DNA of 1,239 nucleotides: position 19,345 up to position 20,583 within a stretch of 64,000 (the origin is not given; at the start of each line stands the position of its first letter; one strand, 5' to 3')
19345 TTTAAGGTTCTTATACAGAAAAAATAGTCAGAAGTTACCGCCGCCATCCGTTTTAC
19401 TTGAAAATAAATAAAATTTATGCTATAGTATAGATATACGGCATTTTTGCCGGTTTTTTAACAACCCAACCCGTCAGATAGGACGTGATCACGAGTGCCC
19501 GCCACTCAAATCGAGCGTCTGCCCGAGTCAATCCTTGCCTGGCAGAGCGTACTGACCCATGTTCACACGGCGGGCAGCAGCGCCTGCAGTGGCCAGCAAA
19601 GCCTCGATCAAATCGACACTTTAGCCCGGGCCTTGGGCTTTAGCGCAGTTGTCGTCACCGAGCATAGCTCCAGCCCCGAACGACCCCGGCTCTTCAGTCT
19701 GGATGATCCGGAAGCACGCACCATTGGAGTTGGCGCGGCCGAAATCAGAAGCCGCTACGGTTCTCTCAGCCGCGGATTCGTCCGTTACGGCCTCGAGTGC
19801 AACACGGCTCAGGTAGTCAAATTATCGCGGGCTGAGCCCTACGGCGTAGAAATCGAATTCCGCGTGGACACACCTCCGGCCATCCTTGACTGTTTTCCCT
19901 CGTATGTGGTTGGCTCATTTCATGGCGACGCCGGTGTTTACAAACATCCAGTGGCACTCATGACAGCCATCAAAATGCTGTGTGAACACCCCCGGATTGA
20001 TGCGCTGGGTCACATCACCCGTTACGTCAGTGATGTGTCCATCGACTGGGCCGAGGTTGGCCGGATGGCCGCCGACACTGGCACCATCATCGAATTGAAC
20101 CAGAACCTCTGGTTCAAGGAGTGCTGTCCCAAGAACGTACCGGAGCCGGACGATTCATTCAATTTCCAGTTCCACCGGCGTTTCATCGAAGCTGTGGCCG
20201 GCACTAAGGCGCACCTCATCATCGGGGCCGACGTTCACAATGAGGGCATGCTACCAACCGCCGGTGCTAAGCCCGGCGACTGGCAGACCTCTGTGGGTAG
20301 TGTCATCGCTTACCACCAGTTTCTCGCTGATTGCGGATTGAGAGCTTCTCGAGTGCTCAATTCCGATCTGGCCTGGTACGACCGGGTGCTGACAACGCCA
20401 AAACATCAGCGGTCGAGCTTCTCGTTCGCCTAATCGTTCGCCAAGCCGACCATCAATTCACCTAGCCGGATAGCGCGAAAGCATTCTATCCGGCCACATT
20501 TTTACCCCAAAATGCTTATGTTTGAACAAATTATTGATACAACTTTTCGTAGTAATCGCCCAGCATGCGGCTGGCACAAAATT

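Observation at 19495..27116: Glycogen operon with GH57 branching enzyme, an APH-fold kinase and two paralogous PHP-domain phosphoesterases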

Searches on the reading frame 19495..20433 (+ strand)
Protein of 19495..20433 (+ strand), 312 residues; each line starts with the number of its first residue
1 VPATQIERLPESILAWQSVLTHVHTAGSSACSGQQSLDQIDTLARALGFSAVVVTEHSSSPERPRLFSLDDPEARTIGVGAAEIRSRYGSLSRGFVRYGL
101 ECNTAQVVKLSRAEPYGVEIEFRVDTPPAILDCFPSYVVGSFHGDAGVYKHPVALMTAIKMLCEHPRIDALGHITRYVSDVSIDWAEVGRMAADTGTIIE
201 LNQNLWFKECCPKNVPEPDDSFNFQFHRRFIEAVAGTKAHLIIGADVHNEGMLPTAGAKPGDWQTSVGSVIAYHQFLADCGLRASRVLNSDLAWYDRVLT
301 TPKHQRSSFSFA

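Call 3: search_protein_families(library=pfam, proteins=[window:19495-20433:+], max_evalue=0.01)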
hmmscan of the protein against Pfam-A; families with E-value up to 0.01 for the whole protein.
window:19495-20433:+ (312 aa): 1 family
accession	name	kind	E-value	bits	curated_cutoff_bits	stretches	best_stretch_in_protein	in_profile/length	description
PF02811.25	PHP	-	0.004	18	26.4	0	22-106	3-54/164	PHP domain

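Call 4: search_protein_families(library=ncbifam, proteins=[window:19495-20433:+], max_evalue=0.01)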
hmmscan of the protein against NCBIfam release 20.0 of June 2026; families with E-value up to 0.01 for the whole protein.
window:19495-20433:+ (312 aa): 1 family
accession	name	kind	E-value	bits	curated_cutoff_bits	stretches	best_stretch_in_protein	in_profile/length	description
NF006702.0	PRK09248.1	domain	0.00046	19.8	264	1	125-204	85-161/246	PHP domain-containing protein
